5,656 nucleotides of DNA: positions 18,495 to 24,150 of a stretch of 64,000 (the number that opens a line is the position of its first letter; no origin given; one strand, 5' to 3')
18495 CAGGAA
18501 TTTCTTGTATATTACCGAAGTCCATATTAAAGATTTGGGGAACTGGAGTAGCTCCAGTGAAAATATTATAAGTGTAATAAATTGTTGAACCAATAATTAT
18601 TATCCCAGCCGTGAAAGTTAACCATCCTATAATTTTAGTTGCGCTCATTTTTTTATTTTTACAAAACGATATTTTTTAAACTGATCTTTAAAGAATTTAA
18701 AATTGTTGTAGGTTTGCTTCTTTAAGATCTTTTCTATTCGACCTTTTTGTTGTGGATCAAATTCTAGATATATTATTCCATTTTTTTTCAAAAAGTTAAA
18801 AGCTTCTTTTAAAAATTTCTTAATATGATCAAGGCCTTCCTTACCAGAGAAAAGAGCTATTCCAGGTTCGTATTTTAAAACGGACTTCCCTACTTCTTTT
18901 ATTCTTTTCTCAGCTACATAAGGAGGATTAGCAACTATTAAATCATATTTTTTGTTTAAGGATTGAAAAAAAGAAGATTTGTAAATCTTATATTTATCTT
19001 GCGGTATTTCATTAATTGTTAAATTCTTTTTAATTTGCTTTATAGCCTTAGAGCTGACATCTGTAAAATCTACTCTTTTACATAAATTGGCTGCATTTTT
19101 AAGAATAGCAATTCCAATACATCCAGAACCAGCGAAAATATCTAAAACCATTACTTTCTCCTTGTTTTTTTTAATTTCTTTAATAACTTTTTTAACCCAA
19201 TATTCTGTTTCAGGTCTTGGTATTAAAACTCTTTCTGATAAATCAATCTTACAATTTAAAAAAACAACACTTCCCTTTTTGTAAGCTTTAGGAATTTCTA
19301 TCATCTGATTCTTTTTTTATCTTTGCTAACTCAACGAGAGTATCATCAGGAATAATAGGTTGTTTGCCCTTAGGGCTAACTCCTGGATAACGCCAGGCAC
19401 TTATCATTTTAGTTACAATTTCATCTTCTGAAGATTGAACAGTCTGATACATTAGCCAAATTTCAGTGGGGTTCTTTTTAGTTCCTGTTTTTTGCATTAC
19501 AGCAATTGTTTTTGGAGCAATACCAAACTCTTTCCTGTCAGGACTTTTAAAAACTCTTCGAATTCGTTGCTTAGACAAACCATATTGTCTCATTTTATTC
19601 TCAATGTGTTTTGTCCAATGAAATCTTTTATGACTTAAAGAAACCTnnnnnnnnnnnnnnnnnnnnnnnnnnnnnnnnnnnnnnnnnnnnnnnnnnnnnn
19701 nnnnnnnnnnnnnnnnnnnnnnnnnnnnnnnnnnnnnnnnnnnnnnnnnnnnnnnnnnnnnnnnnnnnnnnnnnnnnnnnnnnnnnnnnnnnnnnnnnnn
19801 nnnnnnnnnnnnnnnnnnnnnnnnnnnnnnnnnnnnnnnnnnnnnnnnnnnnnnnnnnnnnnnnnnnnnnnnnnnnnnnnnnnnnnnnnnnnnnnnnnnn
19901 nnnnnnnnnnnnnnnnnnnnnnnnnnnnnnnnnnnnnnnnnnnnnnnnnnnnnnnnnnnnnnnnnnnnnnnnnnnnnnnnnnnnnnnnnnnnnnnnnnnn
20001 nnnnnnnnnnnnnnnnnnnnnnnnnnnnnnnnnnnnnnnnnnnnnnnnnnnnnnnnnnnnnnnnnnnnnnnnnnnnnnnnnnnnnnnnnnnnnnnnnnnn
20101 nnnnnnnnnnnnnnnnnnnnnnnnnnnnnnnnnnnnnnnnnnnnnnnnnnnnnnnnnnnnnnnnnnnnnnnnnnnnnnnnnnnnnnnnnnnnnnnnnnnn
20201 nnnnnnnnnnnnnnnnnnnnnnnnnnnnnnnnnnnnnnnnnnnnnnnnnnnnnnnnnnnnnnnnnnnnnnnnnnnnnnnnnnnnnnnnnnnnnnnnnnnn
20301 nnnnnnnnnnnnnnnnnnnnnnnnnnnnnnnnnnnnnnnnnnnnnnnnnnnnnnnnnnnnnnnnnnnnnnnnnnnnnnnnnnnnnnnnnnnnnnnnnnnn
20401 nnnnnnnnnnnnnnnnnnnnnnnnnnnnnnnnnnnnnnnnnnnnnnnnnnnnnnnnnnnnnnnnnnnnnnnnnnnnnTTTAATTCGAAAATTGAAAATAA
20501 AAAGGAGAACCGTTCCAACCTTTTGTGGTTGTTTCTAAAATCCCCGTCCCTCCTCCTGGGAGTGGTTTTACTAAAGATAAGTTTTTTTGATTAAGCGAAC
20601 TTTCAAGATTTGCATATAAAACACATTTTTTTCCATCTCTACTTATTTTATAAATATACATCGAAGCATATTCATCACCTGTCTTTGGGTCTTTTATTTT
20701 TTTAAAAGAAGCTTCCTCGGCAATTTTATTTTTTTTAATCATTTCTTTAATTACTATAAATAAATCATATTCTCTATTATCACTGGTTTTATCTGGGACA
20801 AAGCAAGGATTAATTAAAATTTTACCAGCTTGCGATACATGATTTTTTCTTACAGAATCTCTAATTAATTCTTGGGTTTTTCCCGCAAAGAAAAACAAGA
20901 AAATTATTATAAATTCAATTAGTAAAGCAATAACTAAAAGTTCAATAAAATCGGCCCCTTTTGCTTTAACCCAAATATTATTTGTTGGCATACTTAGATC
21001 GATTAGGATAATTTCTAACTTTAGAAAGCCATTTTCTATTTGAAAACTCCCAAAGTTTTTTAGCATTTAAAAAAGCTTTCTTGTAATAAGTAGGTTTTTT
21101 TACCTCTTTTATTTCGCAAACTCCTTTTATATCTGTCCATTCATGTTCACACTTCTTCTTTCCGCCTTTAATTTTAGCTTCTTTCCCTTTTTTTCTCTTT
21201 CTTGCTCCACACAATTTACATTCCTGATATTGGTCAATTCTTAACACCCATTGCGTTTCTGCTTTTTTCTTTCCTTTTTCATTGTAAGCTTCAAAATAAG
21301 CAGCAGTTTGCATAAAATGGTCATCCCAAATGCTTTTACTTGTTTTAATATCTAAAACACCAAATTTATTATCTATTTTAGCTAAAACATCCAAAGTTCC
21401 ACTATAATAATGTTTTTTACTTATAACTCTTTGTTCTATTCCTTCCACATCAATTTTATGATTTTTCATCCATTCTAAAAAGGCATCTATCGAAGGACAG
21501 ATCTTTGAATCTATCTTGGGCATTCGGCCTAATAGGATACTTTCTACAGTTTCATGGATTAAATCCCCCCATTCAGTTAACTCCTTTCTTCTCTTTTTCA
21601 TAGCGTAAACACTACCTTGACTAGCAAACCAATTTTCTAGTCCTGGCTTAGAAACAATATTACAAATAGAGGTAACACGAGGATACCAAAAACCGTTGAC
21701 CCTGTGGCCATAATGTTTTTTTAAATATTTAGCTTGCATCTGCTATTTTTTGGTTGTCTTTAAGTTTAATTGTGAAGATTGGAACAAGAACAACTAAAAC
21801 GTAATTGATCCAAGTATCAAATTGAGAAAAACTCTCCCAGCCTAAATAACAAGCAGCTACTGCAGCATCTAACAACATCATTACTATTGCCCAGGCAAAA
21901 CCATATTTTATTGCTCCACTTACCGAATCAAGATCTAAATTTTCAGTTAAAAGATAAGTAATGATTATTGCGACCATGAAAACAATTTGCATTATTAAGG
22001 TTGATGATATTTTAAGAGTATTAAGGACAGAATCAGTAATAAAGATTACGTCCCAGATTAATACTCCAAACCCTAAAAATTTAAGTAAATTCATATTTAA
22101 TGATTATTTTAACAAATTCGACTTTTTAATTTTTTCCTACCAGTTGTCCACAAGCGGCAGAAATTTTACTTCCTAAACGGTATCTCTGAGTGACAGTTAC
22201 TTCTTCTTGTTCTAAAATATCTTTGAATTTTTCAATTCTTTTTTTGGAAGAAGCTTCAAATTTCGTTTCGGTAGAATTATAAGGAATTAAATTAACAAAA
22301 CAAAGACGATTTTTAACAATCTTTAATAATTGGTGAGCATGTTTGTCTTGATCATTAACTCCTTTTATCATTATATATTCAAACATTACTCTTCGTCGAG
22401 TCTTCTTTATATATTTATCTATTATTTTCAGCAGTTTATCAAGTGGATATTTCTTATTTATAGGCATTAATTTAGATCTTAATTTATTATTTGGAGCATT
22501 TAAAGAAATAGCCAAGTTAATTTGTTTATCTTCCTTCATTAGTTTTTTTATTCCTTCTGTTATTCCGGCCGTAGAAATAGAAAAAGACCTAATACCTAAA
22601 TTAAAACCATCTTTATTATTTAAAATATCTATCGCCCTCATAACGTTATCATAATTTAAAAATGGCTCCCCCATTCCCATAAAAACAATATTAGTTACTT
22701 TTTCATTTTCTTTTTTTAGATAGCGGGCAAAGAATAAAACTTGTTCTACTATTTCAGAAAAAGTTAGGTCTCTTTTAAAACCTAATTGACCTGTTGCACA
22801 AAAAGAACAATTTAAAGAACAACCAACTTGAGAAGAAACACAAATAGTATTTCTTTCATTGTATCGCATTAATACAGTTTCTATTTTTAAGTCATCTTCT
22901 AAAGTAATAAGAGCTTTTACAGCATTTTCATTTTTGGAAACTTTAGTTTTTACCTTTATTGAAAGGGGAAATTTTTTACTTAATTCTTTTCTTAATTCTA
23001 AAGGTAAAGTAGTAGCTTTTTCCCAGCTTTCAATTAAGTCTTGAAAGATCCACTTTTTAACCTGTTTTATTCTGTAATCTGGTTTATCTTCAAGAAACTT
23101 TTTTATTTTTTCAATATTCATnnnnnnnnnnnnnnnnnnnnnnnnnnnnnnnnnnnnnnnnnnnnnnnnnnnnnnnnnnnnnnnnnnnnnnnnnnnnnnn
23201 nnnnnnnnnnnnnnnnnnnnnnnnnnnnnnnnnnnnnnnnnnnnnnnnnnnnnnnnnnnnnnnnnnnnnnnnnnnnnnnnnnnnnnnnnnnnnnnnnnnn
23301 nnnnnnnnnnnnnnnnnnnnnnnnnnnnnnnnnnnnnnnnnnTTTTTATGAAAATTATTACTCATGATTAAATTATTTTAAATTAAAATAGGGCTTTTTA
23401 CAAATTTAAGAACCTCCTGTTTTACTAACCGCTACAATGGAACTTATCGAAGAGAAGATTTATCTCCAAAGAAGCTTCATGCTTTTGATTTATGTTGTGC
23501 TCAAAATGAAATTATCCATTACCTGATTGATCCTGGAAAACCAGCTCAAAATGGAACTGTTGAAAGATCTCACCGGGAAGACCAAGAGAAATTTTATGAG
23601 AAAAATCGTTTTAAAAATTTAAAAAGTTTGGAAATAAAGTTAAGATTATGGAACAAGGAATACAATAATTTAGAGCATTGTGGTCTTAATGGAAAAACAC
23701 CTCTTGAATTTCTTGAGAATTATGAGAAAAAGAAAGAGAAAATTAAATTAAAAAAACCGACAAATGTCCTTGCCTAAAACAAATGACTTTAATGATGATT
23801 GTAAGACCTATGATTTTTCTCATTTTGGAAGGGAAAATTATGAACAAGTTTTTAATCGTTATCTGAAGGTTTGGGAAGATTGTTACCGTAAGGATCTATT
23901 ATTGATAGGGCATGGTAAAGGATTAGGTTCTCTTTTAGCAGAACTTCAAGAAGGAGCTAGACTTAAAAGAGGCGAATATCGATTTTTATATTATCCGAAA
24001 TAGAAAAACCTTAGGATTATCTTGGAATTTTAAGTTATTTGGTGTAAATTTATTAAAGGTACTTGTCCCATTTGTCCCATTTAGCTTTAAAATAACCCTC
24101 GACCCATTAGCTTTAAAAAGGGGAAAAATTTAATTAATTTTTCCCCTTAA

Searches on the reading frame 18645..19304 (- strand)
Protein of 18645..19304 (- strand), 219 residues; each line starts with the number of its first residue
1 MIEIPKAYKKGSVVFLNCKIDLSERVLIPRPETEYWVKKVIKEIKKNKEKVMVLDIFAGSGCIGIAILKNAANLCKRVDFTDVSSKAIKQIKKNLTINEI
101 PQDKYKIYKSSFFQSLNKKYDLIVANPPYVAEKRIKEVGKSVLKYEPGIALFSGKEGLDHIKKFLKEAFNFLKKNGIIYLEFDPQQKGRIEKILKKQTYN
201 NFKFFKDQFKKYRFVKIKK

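Call 43: search_protein_families(library=pfam, proteins=[window:18645-19304:-], max_evalue=0.001)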
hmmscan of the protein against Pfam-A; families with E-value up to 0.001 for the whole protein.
window:18645-19304:- (219 aa): 13 families
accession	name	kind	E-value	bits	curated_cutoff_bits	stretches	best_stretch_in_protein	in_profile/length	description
PF05175.20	MTS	-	1.1e-15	58.1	23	1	42-135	25-114/170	Methyltransferase small domain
PF03602.21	Cons_hypoth95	-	1.5e-11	44.8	24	1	30-142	22-136/182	Conserved hypothetical protein 95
PF07669.17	Eco57I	-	1.3e-08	35.6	25.3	1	65-178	6-130/171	Eco57I restriction-modification methylase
PF06325.19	PrmA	-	1.7e-08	34.8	22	1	43-126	157-233/296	Ribosomal protein L11 methyltransferase (PrmA)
PF02475.24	TRM5-TYW2_MTfase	-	3.2e-08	34.2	28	1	45-138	32-123/164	TRM5/TYW2 methyltransferase domain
PF01555.25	N6_N4_Mtase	-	8e-08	32.9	26.7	1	121-203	2-70/221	DNA methylase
PF02005.22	TRM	-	1.7e-07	31.2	27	1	45-124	45-125/376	N2,N2-dimethylguanosine tRNA methyltransferase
PF08242.18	Methyltransf_12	-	3e-05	25.1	30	1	54-126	1-72/98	Methyltransferase domain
PF10294.15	Methyltransf_16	-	7.4e-05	23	21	1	34-124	30-125/174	Lysine methyltransferase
PF02384.22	N6_Mtase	-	0.00012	22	20.4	1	37-133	34-139/311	N-6 DNA Methylase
PF13847.12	Methyltransf_31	-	0.00021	21.4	27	1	48-200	2-129/145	Methyltransferase domain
PF13649.12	Methyltransf_25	-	0.0004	21.4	27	0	53-137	1-84/97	Methyltransferase domain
PF05891.18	Methyltransf_PK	-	0.00081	19.4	27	0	37-123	42-126/218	AdoMet dependent proline di-methyltransferase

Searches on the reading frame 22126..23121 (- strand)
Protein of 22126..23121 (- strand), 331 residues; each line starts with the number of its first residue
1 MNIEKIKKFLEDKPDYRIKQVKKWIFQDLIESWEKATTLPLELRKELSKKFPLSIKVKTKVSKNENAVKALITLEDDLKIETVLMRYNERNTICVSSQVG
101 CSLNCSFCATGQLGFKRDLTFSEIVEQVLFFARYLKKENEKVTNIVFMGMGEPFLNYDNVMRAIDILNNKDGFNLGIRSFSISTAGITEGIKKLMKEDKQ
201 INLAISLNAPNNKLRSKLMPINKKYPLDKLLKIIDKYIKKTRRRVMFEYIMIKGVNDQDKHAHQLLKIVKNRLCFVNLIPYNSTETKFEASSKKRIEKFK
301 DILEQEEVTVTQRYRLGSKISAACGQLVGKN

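Call 8: search_protein_families(library=pfam, proteins=[window:22126-23121:-], max_evalue=0.01)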
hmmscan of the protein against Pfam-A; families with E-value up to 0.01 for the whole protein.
window:22126-23121:- (331 aa): 3 families
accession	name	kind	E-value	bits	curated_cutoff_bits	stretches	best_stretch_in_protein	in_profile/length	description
PF04055.27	Radical_SAM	-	6.3e-22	78.9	29.5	1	96-263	2-163/166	Radical SAM superfamily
PF21016.3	RlmN_N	-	3.9e-05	23.7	24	1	2-50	7-57/60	Ribosomal RNA large subunit methyltransferase N-terminal domain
PF13353.11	Fer4_12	-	0.002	18.9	22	0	99-170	13-80/137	4Fe-4S single cluster domain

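Call 12: find_related_loci(query=window:22126-23121:-, collection=genome_contigs, flank=10000)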
Query window:22126-23121:- (331 aa) in genome_contigs; peptide patterns used: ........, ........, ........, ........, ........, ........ (x = any residue, [..] = any of these).
599 stretches matched a pattern (row limit reached: there are more); 574 encode a relative of the query (tblastn E <= 1e-3); the best 80 are kept; 80 distinct loci.
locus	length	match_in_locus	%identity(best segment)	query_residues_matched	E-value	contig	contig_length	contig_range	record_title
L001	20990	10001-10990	63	1-330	4e-138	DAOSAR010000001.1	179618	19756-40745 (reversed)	MAG TPA_asm: Candidatus Pacearchaeota archaeon isolate AMR_MDS_1904 NODE_47_length_179618_cov_39.106041, whole genome sh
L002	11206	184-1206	63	1-330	2e-137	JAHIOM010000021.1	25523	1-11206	MAG: Patescibacteria group bacterium isolate KR13_S3.mb.134 KR13_S3.mb.134_k141_317705, whole genome shotgun sequence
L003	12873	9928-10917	61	1-328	1e-135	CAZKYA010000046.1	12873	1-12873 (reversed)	MAG TPA_asm: uncultured Pirellulales bacterium isolate binchicken_co33_469 genome assembly, contig: NODE_5816_length_128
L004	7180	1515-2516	61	1-330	3e-133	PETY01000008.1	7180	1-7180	MAG: Candidatus Nealsonbacteria bacterium CG02_land_8_20_14_3_00_34_20 CG02_land_8_20_14_3.00_150_scaffold_7040_c, whole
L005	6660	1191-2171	61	1-328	1e-130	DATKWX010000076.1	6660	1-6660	MAG TPA_asm: Candidatus Bathyarchaeia archaeon isolate SMAG_U14175 k141_3300253, whole genome shotgun sequence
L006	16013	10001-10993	60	1-331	4e-130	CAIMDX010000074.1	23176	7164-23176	uncultured bacterium isolate AM_bin-0091 genome assembly, contig: bin-0091:74/81, whole genome shotgun sequence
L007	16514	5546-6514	61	3-330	1e-129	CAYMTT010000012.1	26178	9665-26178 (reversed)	MAG TPA_asm: uncultured Candidatus Saccharibacteria bacterium isolate binchicken_co17_376 genome assembly, contig: NODE_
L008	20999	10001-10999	58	1-330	1e-129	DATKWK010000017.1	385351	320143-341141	MAG TPA_asm: Candidatus Bathyarchaeia archaeon isolate SMAG_U14161 k141_4541970, whole genome shotgun sequence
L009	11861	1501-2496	58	1-331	4e-128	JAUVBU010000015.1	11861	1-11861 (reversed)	MAG: bacterium isolate CSMAG_253 CSMAG_253_k127_13779512_length_11861_cov_14.9809, whole genome shotgun sequence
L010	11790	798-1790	57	1-331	1e-126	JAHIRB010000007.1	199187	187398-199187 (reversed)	MAG: Patescibacteria group bacterium isolate MM_PC_MetaG.mb.11 MM_PC_MetaG.mb.11_k141_375717, whole genome shotgun seque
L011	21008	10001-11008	56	1-329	9e-126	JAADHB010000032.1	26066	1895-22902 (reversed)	MAG: bacterium isolate M_MetaBat.155 contig-127_4509, whole genome shotgun sequence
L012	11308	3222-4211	58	1-328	1e-124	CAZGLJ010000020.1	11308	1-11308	MAG TPA_asm: uncultured Candidatus Saccharibacteria bacterium isolate SRP050083_co1_295 genome assembly, contig: NODE_26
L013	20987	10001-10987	52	1-328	1e-121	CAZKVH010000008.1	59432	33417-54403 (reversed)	MAG TPA_asm: uncultured Actinomycetota bacterium isolate binchicken_co116_12 genome assembly, contig: NODE_348_length_59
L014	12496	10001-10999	56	1-330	9e-122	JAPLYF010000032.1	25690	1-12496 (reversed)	MAG: Candidatus Parcubacteria bacterium isolate LacPavin_0920_SED4_MAG_37_11 LacPavin_0920_SED4_scaffold_1069928, whole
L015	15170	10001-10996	55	1-330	9e-122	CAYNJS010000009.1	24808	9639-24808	MAG TPA_asm: uncultured Gammaproteobacteria bacterium isolate SRP167671_co2_162 genome assembly, contig: NODE_2705_lengt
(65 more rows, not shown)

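Call 35: search_protein_families(library=ncbifam, proteins=[window:22126-23121:-], max_evalue=0.00001)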
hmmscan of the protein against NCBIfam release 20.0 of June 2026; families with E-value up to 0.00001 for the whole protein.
window:22126-23121:- (331 aa): 14 families
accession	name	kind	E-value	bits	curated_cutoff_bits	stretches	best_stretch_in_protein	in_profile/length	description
TIGR00048.1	rRNA_mod_RlmN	equivalog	1e-110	370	290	1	2-328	13-343/355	dual-specificity RNA methyltransferase RlmN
NF011031.0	PRK14461.1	equivalog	2.2e-99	333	601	1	9-330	21-364/372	ribosomal RNA large subunit methyltransferase N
NF011024.0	PRK14453.1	equivalog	1.8e-96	323.4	468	1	4-330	9-343/348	23S rRNA (adenine(2503)-C(8))-methyltransferase Cfr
NF000424.4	CfrAB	exception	5.3e-95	318.6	530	1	4-328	5-337/338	Cfr family 23S rRNA (adenine(2503)-C(8))-methyltransferase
TIGR04432.1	rSAM_Cfr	equivalog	7.6e-95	318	550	1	4-329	7-340/341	Cfr family 23S rRNA (adenine(2503)-C(8))-methyltransferase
NF008396.0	PRK11194.1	equivalog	3.9e-84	282.7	633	1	6-330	23-356/379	dual-specificity RNA methyltransferase RlmN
NF011040.0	PRK14470.1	equivalog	1.6e-64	218.6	441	1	60-329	65-333/338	ribosomal RNA large subunit methyltransferase N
NF011034.0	PRK14464.1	equivalog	1.5e-57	195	422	1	13-328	16-327/348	RNA methyltransferase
TIGR04317.1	W_rSAM_matur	equivalog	1.5e-08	34.2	380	1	93-309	6-216/349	tungsten cofactor oxidoreductase radical SAM maturase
TIGR02493.1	PFLA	equivalog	2.9e-08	33.4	231.75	1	100-294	24-211/235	pyruvate formate-lyase-activating protein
TIGR04038.1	tatD_link_rSAM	subfamily_domain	1.2e-07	31.7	129.7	1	87-256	4-171/192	TatD family nuclease-associated radical SAM protein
TIGR04100.1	rSAM_pair_X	hypoth_equivalog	2e-06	27.5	262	1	95-247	12-166/197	TIGR04100 family radical SAM protein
TIGR03963.1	rSAM_QueE_Clost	equivalog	2.1e-06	27.6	260.1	0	100-224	28-139/219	putative 7-carboxy-7-deazaguanine synthase QueE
NF047865.1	rSAM_PapB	equivalog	4e-06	26.3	340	1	100-241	12-153/330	PapB family radical SAM/SPASM ranthipeptide maturase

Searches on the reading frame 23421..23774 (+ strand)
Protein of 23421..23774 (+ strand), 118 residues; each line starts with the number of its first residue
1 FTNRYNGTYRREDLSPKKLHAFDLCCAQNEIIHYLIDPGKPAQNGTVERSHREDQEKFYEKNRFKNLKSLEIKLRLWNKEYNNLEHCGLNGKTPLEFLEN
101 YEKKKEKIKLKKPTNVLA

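Call 33: search_protein_families(library=pfam, proteins=[window:23421-23774:+], max_evalue=1)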
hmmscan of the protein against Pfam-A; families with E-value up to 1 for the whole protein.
seq(118 aa): 1 family
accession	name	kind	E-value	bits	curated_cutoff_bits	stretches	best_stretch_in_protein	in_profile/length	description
PF13683.12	rve_3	-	1e-12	48.1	26.5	1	32-94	4-67/67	Integrase core domain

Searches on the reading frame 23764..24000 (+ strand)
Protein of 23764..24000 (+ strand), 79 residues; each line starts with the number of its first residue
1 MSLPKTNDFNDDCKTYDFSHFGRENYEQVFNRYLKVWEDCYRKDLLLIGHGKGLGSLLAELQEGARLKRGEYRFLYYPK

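Call 33: search_protein_families(library=pfam, proteins=[window:23764-24000:+], max_evalue=1)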
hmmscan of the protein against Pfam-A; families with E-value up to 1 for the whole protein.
seq(79 aa): 1 family
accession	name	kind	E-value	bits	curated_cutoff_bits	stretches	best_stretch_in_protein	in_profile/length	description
PF17165.9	DUF5121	-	0.012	16.6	23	1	15-74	55-115/120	Domain of unknown function (DUF5121)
